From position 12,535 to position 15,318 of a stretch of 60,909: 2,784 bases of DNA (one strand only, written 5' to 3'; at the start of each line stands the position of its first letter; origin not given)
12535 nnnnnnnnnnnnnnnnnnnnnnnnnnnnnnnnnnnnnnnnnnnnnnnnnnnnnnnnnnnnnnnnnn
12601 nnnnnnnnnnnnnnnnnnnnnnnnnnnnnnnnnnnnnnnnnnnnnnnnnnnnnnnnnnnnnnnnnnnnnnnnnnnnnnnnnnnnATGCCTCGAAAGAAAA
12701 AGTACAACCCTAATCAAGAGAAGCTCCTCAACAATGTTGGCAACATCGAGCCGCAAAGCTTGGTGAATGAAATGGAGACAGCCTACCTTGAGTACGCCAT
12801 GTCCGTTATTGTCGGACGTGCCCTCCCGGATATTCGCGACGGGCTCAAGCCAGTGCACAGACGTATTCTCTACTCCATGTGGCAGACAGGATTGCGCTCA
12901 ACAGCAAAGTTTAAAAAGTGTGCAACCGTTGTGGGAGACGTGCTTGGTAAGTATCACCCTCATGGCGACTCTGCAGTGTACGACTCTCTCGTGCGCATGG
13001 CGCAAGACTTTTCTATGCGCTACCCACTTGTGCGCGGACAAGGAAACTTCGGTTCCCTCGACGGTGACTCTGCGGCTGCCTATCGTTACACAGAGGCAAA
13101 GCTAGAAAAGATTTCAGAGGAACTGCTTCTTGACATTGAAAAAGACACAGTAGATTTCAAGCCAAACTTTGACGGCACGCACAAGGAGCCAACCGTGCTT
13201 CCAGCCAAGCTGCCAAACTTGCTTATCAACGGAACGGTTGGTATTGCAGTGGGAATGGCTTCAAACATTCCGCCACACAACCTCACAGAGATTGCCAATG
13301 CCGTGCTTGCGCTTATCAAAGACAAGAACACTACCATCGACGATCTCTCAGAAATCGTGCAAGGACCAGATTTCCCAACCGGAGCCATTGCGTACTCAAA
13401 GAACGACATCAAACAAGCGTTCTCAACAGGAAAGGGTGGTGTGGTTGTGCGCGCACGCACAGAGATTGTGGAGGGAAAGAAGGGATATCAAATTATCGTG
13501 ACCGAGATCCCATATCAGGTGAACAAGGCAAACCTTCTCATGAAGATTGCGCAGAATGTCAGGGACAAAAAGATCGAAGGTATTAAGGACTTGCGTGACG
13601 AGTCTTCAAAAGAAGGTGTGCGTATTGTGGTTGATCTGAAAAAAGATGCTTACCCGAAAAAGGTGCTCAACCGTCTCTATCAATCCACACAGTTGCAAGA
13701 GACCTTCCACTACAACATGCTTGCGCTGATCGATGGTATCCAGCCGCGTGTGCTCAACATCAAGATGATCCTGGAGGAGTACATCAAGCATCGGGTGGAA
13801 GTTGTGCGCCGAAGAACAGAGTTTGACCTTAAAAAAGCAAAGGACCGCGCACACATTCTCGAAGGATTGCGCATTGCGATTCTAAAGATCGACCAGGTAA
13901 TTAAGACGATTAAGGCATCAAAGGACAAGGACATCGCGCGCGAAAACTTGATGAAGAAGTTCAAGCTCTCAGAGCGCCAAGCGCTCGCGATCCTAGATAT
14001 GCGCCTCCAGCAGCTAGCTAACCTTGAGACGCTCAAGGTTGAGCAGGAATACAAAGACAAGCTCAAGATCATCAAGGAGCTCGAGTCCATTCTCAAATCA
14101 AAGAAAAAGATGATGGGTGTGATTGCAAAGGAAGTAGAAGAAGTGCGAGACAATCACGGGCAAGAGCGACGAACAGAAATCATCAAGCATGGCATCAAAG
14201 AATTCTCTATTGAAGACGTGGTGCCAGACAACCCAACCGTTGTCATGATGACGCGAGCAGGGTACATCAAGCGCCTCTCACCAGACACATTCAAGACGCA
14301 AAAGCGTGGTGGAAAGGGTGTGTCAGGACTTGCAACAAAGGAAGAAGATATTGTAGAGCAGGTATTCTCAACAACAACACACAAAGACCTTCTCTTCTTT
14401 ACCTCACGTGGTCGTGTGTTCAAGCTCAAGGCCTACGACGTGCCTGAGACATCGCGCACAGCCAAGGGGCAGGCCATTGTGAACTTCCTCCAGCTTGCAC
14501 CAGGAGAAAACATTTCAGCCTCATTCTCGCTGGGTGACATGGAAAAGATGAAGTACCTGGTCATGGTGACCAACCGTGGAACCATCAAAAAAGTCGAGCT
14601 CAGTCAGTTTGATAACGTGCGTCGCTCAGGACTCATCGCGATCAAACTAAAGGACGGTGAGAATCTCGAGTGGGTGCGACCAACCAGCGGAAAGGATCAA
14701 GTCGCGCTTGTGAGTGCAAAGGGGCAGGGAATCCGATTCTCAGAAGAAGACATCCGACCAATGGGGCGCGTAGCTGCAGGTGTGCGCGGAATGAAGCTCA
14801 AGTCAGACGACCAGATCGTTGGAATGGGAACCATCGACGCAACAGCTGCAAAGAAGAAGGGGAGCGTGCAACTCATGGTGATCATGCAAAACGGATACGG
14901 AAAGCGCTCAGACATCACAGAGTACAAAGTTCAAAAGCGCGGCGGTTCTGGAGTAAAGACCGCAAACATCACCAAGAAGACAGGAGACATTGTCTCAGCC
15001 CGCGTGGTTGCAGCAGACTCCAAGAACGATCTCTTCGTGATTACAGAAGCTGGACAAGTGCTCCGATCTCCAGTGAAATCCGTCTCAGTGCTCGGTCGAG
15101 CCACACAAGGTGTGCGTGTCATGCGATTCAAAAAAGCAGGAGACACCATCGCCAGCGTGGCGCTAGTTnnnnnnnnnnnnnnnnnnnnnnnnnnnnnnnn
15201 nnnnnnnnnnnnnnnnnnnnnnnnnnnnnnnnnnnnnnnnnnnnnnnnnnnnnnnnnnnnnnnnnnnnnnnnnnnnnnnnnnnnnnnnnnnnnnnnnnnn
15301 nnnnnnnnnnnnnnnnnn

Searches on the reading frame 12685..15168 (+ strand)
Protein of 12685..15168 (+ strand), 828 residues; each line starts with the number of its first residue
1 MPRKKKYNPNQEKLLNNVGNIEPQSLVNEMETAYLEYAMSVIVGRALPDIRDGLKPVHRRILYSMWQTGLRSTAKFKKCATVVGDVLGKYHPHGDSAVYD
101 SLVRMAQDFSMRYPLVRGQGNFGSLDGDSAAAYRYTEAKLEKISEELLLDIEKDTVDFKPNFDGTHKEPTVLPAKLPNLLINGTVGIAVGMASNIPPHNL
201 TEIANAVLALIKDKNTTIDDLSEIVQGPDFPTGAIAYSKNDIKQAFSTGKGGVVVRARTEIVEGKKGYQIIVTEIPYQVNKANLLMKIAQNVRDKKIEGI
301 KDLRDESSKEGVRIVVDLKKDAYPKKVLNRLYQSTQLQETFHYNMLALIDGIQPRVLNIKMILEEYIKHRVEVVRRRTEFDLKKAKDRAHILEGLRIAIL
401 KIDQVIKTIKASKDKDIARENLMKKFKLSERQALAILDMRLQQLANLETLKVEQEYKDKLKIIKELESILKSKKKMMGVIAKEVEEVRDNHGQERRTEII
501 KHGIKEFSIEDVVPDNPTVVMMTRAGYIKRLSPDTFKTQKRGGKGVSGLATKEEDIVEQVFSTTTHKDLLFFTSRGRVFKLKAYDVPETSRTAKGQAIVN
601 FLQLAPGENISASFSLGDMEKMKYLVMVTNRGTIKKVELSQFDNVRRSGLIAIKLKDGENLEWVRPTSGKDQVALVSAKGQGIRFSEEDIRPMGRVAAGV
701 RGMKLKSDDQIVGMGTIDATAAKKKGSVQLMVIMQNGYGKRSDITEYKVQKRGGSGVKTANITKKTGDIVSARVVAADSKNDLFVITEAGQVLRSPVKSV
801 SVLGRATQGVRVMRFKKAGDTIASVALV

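Call 21: search_protein_families(library=pfam, proteins=[window:12685-15168:+], max_evalue=0.00001)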
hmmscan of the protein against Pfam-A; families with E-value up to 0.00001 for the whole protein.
window:12685-15168:+ (828 aa): 2 families
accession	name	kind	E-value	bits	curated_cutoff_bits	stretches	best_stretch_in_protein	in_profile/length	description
PF00521.26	DNA_topoisoIV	-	7.3e-164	546.2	31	1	45-484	1-431/432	DNA gyrase/topoisomerase IV, subunit A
PF03989.18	DNA_gyraseA_C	-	1.3e-69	229.8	27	6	671-716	1-46/48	DNA gyrase C-terminal domain, beta-propeller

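Call 102: find_related_loci(query=window:12685-15168:+, collection=genome_contigs, flank=500)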
Query window:12685-15168:+ (828 aa) in genome_contigs; peptide patterns used: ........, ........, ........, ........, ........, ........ (x = any residue, [..] = any of these).
277 stretches matched a pattern; 146 encode a relative of the query (tblastn E <= 1e-3); the best 80 are kept; 80 distinct loci.
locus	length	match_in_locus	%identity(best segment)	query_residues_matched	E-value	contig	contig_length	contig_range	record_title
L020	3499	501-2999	82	1-828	0e+0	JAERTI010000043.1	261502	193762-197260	MAG: Candidatus Uhrbacteria bacterium isolate BH28 c_000000008469, whole genome shotgun sequence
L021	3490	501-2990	81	1-828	0e+0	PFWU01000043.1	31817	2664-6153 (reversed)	MAG: Candidatus Uhrbacteria bacterium CG_4_9_14_3_um_filter_50_9 CG_4_9_14_3_um_filter_150_scaffold_905_c, whole genome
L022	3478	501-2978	76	3-827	0e+0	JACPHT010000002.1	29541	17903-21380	MAG: Candidatus Uhrbacteria bacterium isolate NC_groundwater_421_Ag_B-0.1um_41_26 GD18-4_B1_scaffold_142041, whole genom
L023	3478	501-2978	77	4-828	0e+0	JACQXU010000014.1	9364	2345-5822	MAG: Candidatus Uhrbacteria bacterium isolate NC_groundwater_1523_Pr4_B-0.1um_41_4 SR1-18-B1_scaffold_139068, whole geno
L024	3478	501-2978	75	3-827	0e+0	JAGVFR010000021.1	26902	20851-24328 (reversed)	MAG: bacterium isolate DeMMO2_27 c_000000000352, whole genome shotgun sequence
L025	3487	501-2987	76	2-828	0e+0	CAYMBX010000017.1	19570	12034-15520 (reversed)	MAG TPA_asm: uncultured Gammaproteobacteria bacterium isolate SRP093185_co1_85 genome assembly, contig: NODE_1722_length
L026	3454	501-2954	77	12-828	0e+0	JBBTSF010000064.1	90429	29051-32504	MAG: Patescibacteria group bacterium isolate H43-bin239_1 H43_bin239_1_000000000064, whole genome shotgun sequence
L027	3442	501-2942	75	16-828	0e+0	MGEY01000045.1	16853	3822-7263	MAG: Candidatus Uhrbacteria bacterium RIFOXYA2_FULL_40_9 rifoxya2_full_scaffold_4479, whole genome shotgun sequence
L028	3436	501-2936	74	18-828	0e+0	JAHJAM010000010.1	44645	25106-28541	MAG: Patescibacteria group bacterium isolate Modern_marine.mb.212 Modern_marine.mb.212_k141_997403, whole genome shotgun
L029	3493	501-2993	82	1-828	0e+0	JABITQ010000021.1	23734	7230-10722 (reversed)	MAG: Candidatus Uhrbacteria bacterium isolate SI072_bin28 k141_1874525, whole genome shotgun sequence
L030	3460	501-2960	72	8-828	0e+0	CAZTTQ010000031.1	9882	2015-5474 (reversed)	MAG TPA_asm: uncultured Gammaproteobacteria bacterium isolate SRP278252_co2_124 genome assembly, contig: NODE_14479_leng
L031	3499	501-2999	74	2-828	0e+0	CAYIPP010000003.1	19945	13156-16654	MAG TPA_asm: uncultured Gammaproteobacteria bacterium isolate ERP119705_co25_663 genome assembly, contig: NODE_1649_leng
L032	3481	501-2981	73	3-828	0e+0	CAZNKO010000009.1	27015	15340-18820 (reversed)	MAG TPA_asm: uncultured Gammaproteobacteria bacterium isolate binchicken_co232_111 genome assembly, contig: NODE_3220_le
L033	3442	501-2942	71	16-828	0e+0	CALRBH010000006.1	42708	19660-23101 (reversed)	MAG: Candidatus Uhrbacteria bacterium RIFOXYB12_FULL_58_10 isolate ZH-03nov15-118 genome assembly, contig: ZH-3nov15-C62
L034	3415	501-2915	67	23-828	0e+0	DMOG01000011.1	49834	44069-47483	MAG TPA_asm: Candidatus Uhrbacteria bacterium isolate UBA12070 contig_2717, whole genome shotgun sequence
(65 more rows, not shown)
